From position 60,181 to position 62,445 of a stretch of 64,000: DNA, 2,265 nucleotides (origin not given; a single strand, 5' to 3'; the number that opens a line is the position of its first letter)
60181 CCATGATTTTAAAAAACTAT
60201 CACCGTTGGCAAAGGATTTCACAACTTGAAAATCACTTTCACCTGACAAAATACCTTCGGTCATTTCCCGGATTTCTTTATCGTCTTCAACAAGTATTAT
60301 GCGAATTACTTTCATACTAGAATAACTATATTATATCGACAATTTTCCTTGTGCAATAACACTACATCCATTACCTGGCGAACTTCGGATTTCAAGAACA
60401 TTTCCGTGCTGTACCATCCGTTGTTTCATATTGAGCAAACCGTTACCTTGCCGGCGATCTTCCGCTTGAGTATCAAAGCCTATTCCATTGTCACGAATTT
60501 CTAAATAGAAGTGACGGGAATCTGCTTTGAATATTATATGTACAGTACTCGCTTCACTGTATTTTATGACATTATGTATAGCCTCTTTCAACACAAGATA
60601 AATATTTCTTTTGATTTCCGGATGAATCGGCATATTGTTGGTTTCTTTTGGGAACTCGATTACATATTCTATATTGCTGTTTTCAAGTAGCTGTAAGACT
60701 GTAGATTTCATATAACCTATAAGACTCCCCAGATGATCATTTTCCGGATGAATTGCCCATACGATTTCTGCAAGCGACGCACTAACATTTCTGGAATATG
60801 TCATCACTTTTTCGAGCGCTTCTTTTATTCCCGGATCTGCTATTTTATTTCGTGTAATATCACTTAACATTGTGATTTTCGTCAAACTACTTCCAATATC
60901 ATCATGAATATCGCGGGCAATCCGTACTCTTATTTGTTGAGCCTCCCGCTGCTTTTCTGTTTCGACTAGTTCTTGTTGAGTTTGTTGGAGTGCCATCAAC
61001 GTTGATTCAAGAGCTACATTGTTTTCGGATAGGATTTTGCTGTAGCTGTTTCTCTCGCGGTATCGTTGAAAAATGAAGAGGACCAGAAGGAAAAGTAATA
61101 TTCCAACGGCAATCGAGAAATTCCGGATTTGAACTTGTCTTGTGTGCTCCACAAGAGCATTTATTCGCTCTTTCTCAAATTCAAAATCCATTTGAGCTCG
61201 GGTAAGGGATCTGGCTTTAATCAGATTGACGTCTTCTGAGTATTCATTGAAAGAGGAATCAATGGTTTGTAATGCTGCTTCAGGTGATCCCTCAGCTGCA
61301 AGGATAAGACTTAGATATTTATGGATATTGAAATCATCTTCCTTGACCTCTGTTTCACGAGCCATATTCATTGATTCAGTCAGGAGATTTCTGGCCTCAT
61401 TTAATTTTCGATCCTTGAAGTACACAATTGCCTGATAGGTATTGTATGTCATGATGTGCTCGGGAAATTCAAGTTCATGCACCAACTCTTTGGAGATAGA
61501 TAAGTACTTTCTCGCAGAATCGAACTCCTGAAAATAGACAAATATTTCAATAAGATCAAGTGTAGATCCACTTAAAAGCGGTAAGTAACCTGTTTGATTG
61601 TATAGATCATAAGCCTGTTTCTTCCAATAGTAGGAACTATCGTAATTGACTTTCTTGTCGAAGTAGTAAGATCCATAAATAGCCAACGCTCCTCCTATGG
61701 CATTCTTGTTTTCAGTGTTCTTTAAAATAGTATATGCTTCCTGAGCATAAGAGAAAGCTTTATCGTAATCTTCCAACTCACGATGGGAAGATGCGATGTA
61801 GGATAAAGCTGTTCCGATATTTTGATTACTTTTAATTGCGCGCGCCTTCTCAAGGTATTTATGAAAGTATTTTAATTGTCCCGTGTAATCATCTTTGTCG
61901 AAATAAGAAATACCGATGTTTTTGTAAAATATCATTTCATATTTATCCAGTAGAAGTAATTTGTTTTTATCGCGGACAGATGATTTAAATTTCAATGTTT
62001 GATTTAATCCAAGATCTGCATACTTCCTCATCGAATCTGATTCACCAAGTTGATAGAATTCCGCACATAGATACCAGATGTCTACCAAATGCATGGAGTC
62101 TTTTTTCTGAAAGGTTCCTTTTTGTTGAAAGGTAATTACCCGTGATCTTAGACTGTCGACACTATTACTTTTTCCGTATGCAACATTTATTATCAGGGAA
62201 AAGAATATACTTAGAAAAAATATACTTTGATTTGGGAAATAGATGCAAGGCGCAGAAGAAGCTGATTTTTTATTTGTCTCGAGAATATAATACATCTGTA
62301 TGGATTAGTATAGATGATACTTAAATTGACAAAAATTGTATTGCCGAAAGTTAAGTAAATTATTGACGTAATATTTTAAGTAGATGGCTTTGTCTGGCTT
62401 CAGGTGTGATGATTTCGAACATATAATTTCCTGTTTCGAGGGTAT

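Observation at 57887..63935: Locus B: the same fibre/cargo pair split by a dedicated TPR-kinase/LuxR two-component system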

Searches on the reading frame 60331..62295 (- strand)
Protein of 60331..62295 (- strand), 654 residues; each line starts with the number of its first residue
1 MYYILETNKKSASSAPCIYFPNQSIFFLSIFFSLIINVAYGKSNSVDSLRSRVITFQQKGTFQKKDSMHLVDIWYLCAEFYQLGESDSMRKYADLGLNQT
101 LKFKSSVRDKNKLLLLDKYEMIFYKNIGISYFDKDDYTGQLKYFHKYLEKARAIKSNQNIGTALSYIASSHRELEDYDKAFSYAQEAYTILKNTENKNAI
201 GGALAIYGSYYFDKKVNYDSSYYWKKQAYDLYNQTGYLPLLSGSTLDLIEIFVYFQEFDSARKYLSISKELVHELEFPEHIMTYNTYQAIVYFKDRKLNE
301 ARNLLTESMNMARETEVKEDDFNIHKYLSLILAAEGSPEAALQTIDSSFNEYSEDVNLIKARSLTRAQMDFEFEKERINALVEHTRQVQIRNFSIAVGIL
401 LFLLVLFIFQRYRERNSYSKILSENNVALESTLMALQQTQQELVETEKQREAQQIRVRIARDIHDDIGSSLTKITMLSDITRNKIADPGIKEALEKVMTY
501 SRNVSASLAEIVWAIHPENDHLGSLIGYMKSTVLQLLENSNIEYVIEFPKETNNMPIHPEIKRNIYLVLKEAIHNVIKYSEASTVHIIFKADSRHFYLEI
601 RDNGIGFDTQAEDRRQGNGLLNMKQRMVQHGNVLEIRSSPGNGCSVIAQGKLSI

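Call 3: search_protein_families(library=pfam, proteins=[window:60331-62295:-], max_evalue=0.01)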
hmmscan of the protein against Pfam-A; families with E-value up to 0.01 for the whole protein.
window:60331-62295:- (654 aa): 7 families
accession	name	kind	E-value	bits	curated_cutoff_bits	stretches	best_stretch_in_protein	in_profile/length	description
PF13424.12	TPR_12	-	1.1e-11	45.2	30.1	1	124-192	6-76/77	Tetratricopeptide repeat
PF02518.31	HATPase_c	-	4.9e-11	43.5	26.4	1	563-648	4-105/111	Histidine kinase-, DNA gyrase B-, and HSP90-like ATPase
PF07730.19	HisKA_3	-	1.7e-09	38.5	24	1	456-518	2-66/68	Histidine kinase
PF13374.12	TPR_10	-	3.7e-06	27.2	27.5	0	162-193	3-34/42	Tetratricopeptide repeat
PF13581.12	HATPase_c_2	-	3.3e-05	24.3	27.4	1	557-624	24-106/127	Histidine kinase-like ATPase domain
PF07719.23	TPR_2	-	0.00014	22.2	27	0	163-190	3-30/34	Tetratricopeptide repeat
PF10602.15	RPN7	-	0.0088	16.2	29.6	0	246-316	77-147/174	26S proteasome subunit RPN7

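Call 4: search_protein_families(library=ncbifam, proteins=[window:60331-62295:-], max_evalue=0.01)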
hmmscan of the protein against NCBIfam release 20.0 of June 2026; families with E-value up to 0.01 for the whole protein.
window:60331-62295:- (654 aa): 12 families
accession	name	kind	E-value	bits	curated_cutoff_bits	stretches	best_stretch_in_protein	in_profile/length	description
NF008649.0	PRK11644.1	equivalog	4.7e-23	81.7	408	1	424-646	277-492/499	signal transduction histidine-protein kinase/phosphatase UhpB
NF052443.1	SensHisKinMctS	equivalog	1e-21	76.9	700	1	436-640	236-437/457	two-component system sensor histidine kinase MctS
NF047786.1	his_kin_MadS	equivalog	5e-18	65.4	500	1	425-647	200-430/434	MadS family sensor histidine kinase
NF052531.1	Strep_LiaS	equivalog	3.2e-17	62.8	450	1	420-646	98-321/328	envelope stress sensor histidine kinase LiaS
NF007896.0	PRK10600.1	equivalog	4.6e-08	32.2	578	1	428-630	360-563/598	nitrate/nitrite two-component system sensor histidine kinase NarX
NF053520.1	HK_Porph_FimS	equivalog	2.1e-06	26.3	600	1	122-272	165-314/618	sensor histidine kinase FimS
NF040691.1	MtrAB_MtrB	equivalog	3.6e-06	26.3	450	1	518-613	344-436/507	MtrAB system histidine kinase MtrB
NF047322.1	HK_morpho_MacS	equivalog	4.4e-05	22.8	300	1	434-645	161-361/367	MacS family sensor histidine kinase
NF046044.1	PnpS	equivalog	0.00047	19.3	400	1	522-614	247-336/390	two-component system histidine kinase PnpS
NF033792.0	ActS_PrrB_HisK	equivalog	0.0005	19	350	1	452-611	199-357/423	ActS/PrrB/RegB family redox-sensitive histidine kinase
NF012226.0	AdeS_HK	equivalog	0.0027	16.9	500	1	552-611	238-296/353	two-component sensor histidine kinase AdeS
NF053720.1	NsdA_fam_reg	subfamily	0.0056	16.2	75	0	127-189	207-269/432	NsdA family TPR-like regulatory protein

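Call 18: find_encoding_contigs(protein=window:60331-62295:-, flank=10000, max_places=6)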
Protein window:60331-62295:- (654 aa): 4 contigs read that carry it; 4 places shown.
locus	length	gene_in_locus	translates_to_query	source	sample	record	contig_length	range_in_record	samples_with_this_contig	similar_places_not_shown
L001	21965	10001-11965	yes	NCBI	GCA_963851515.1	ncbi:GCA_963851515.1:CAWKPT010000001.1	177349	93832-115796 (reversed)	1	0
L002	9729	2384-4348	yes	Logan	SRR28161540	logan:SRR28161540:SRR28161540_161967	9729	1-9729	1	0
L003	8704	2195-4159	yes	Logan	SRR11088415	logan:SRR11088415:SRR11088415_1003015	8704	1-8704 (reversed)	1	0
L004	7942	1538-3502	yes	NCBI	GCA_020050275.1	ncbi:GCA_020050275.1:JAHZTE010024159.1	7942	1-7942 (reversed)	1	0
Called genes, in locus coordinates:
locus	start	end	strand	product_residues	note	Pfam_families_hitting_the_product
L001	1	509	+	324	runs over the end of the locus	PF01965:DJ-1_PfpI, PF00165:HTH_AraC (weak), PF12833:HTH_18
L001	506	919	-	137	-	-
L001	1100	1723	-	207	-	PF06940:DUF1287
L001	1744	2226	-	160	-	-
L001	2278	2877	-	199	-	PF28474:DUF8412, PF13376:OmdA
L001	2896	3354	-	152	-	PF00583:Acetyltransf_1, PF13673:Acetyltransf_10 (weak), PF13508:Acetyltransf_7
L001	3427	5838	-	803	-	PF14905:OMP_b-brl_3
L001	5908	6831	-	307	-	PF01965:DJ-1_PfpI, PF07685:GATase_3 (weak), PF00165:HTH_AraC, PF12833:HTH_18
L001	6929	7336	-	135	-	PF21619:DUF6855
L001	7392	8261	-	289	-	PF20329:DUF6624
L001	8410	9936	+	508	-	PF18962:Por_Secre_tail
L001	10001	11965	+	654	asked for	PF13424:TPR_12 (weak), PF13374:TPR_10 (faint), PF07730:HisKA_3, PF13581:HATPase_c_2 (weak), PF02518:HATPase_c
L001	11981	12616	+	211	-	PF00072:Response_reg, PF00196:GerE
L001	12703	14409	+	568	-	PF26696:PTL_trimer, PF13884:Peptidase_S74 (weak)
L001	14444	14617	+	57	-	-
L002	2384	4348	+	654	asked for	PF13424:TPR_12 (weak), PF13374:TPR_10 (faint), PF07730:HisKA_3, PF13581:HATPase_c_2 (weak), PF02518:HATPase_c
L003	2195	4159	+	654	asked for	PF13424:TPR_12 (weak), PF13374:TPR_10 (faint), PF07730:HisKA_3, PF13581:HATPase_c_2 (weak), PF02518:HATPase_c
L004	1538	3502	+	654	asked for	PF13424:TPR_12 (weak), PF13374:TPR_10 (faint), PF07730:HisKA_3, PF13581:HATPase_c_2 (weak), PF02518:HATPase_c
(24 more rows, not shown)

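Call 70: find_homologous_proteins(query=window:60331-62295:-)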
Query window:60331-62295:- (654 aa): 115 proteins with E <= 0.001 among 8000 candidates.
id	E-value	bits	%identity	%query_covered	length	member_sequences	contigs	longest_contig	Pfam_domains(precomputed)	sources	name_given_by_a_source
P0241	0.0e+0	1434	99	100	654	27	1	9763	PF13424.13,PF13581.13,PF07730.20,PF02518.32,PF13374.13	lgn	-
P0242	0.0e+0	1284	88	100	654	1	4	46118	PF13424.13,PF07730.20,PF02518.32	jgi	jgi:signal transduction histidine kinase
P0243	3.5e-279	946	68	96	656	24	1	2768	PF13424.13,PF07730.20,PF02518.32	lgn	-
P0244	1.4e-257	874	63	96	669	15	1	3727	PF13424.13,PF13581.13,PF07730.20,PF02518.32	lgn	-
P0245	3.8e-257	873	63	96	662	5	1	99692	PF13424.13,PF13581.13,PF07730.20,PF02518.32,PF13374.13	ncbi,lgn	-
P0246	8.8e-250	848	63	95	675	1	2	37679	PF13424.13,PF13581.13,PF07730.20,PF02518.32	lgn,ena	-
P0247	2.1e-249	847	62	96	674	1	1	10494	PF13424.13,PF13581.13,PF07730.20,PF02518.32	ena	-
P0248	9.9e-247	838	61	95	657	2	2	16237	PF13424.13,PF07730.20,PF02518.32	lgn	-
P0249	1.1e-175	604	48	93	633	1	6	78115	PF13424.13,PF07730.20,PF02518.32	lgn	-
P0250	1.2e-175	604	48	93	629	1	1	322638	PF13424.13,PF07730.20,PF02518.32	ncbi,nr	ncbi:MAG: hypothetical protein IPJ79_05725 [Bacteroidetes bacterium]|nr:hypothetical protein [Bacter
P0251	4.5e-174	598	47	93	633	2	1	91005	PF13424.13,PF13581.13,PF07730.20,PF02518.32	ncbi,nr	ncbi:MAG TPA: histidine kinase [Bacteroidia bacterium]|nr:histidine kinase [Bacteroidia bacterium]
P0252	2.0e-170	586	47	97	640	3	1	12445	PF13424.13,PF13581.13,PF07730.20,PF02518.32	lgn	-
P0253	4.6e-166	572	46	95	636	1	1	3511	PF17874.8,PF13424.13,PF13581.13,PF07730.20,PF02518.32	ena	-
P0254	2.0e-165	570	45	96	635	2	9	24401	PF13424.13,PF13581.13,PF07730.20,PF02518.32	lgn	-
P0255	4.6e-164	565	46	96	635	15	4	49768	PF13424.13,PF13581.13,PF07730.20,PF02518.32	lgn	-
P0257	3.0e-162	559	47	91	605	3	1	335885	PF17874.8,PF13424.13,PF13581.13,PF07730.20,PF02518.32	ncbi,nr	ncbi:MAG: hypothetical protein JNK61_06280 [Bacteroidia bacterium]|nr:hypothetical protein [Bacteroi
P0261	1.0e-108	383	35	96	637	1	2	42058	PF13424.13,PF13581.13,PF07730.20,PF02518.32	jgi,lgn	jgi:signal transduction histidine kinase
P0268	8.4e-94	333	36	96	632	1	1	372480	PF13424.13,PF07730.20,PF02518.32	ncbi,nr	ncbi:MAG: sensor histidine kinase [Bacteroidetes bacterium]|nr:sensor histidine kinase [Bacteroidota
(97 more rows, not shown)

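Call 71: find_encoding_contigs(protein=P0250, flank=7000, max_places=1)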
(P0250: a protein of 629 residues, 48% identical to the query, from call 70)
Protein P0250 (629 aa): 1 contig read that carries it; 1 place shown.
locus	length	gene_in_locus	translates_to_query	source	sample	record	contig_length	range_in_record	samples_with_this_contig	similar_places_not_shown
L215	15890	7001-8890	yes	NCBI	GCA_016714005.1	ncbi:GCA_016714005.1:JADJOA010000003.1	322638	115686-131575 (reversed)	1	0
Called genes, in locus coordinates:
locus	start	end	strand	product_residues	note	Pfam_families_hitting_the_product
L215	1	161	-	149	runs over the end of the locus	-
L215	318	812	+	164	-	PF08592:Anthrone_oxy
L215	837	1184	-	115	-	PF02518:HATPase_c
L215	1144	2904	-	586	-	PF00515:TPR_1 (faint), PF13424:TPR_12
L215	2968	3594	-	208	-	PF00072:Response_reg, PF00196:GerE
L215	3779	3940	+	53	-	-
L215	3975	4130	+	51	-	-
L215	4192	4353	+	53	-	-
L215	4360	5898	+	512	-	PF18962:Por_Secre_tail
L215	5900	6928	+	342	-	PF00899:ThiF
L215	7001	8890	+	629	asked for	PF13424:TPR_12 (weak), PF07730:HisKA_3, PF02518:HATPase_c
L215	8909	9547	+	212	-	PF00072:Response_reg, PF00196:GerE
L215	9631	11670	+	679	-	-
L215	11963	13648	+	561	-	-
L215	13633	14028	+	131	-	PF18962:Por_Secre_tail (weak)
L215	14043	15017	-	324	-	PF13439:Glyco_transf_4 (faint), PF09314:DUF1972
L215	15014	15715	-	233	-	PF00685:Sulfotransfer_1 (faint), PF13469:Sulfotransfer_3 (faint)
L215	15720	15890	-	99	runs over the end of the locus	PF13469:Sulfotransfer_3 (weak)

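Call 72: find_encoding_contigs(protein=P0257, flank=7000, max_places=1)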
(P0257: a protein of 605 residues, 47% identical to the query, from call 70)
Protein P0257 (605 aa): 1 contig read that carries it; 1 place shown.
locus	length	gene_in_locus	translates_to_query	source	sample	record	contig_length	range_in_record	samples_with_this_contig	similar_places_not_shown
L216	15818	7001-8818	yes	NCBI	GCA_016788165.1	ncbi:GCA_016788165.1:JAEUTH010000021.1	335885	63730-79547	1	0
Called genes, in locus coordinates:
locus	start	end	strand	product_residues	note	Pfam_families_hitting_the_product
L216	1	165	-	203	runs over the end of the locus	-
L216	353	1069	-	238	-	-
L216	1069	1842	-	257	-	PF06347:SH3_4 (faint), PF08239:SH3_3, PF18348:SH3_16, PF00877:NLPC_P60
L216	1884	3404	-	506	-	PF00117:GATase, PF07722:Peptidase_C26, PF02540:NAD_synthase (weak), PF03054:tRNA_Me_trans (faint), PF00958:GMP_synt_C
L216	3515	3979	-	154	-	PF13673:Acetyltransf_10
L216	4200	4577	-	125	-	-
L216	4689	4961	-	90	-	-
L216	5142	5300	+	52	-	-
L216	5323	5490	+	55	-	-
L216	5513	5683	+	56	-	-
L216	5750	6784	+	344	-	PF00899:ThiF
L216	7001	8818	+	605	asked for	PF17874:TPR_MalT (weak), PF13424:TPR_12 (faint), PF07730:HisKA_3, PF02518:HATPase_c, PF13581:HATPase_c_2 (faint)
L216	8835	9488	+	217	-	PF00072:Response_reg, PF00196:GerE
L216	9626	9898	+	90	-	-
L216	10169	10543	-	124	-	PF10012:DUF2255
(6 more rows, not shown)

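Call 73: find_encoding_contigs(protein=P0268, flank=7000, max_places=1)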
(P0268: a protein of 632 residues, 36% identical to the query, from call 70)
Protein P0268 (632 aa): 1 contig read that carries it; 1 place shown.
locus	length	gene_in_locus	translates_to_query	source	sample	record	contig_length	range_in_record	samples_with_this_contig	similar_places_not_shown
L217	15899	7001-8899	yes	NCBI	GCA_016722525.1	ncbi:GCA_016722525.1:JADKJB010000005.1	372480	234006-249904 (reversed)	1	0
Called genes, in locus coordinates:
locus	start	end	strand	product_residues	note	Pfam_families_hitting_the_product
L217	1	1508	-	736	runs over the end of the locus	PF18962:Por_Secre_tail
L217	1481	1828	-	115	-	-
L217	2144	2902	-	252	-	PF01695:IstB_IS21, PF20720:nSTAND3 (faint), PF00004:AAA (faint)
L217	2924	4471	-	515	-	PF00665:rve, PF22483:Mu-transpos_C_2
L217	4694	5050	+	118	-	PF00072:Response_reg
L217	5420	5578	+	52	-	-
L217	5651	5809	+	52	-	-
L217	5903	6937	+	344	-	PF00899:ThiF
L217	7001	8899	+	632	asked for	PF13424:TPR_12 (faint), PF07730:HisKA_3, PF02518:HATPase_c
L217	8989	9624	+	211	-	PF00072:Response_reg, PF00196:GerE, PF08281:Sigma70_r4_2 (weak)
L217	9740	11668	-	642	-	PF17874:TPR_MalT (faint), PF13424:TPR_12, PF00515:TPR_1 (faint), PF07719:TPR_2 (faint), PF13176:TPR_7 (faint), PF13181:TPR_8 (faint), PF13424:TPR_12, PF00211:Guanylate_cyc, +1 more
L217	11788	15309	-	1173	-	PF18676:MBG_2 (weak), PF13573:SprB (weak), PF19408:PKD_6, PF18962:Por_Secre_tail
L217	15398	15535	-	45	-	-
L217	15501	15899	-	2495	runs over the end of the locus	-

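Call 74: find_encoding_contigs(protein=P0261, flank=7000, max_places=1)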
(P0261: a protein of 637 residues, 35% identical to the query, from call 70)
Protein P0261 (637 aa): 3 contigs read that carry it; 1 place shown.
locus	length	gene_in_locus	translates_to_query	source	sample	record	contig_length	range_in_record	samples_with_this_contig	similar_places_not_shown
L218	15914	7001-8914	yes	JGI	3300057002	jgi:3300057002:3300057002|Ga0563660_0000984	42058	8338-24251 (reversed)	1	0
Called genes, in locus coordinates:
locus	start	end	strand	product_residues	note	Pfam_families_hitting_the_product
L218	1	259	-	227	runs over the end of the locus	PF02463:SMC_N (faint), PF00005:ABC_tran, PF13304:AAA_21 (faint)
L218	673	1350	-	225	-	PF00005:ABC_tran, PF02463:SMC_N (weak), PF13304:AAA_21 (faint)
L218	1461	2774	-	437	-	PF25919:BSH_CusB (faint), PF25917:BSH_RND (faint)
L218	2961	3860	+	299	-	PF03781:FGE-sulfatase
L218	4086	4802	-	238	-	PF10067:DUF2306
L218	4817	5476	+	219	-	PF07648:Kazal_2 (weak), PF03724:META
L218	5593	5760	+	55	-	-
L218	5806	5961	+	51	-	-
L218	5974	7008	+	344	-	PF00899:ThiF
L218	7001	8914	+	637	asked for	PF13424:TPR_12 (weak), PF07730:HisKA_3, PF13581:HATPase_c_2 (weak), PF02518:HATPase_c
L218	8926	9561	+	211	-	PF00072:Response_reg, PF00196:GerE, PF08281:Sigma70_r4_2 (faint)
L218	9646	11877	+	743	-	PF13884:Peptidase_S74, PF18962:Por_Secre_tail (weak)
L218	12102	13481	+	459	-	PF00072:Response_reg, PF00158:Sigma54_activat, PF14532:Sigma54_activ_2, PF00004:AAA, PF07724:AAA_2 (weak), PF07728:AAA_5, PF25601:AAA_lid_14, PF02954:HTH_8, +1 more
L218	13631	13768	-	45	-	-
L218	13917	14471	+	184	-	PF06197:DUF998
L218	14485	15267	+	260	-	PF02517:Rce1-like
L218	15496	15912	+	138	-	-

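Call 85: search_protein_families(library=phrogs, proteins=[window:60331-62295:-], max_evalue=0.001)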
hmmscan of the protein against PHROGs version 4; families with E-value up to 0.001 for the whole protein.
window:60331-62295:- (654 aa): 1 family
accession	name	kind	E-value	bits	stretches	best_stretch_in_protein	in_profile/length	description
phrog_10776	-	unknown function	4.8e-08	32.8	1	435-648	454-661/674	-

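Call 86: search_protein_families(library=padloc, proteins=[window:60331-62295:-], max_evalue=0.001)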
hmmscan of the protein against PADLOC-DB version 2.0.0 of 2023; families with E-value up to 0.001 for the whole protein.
window:60331-62295:- (654 aa): 0 families
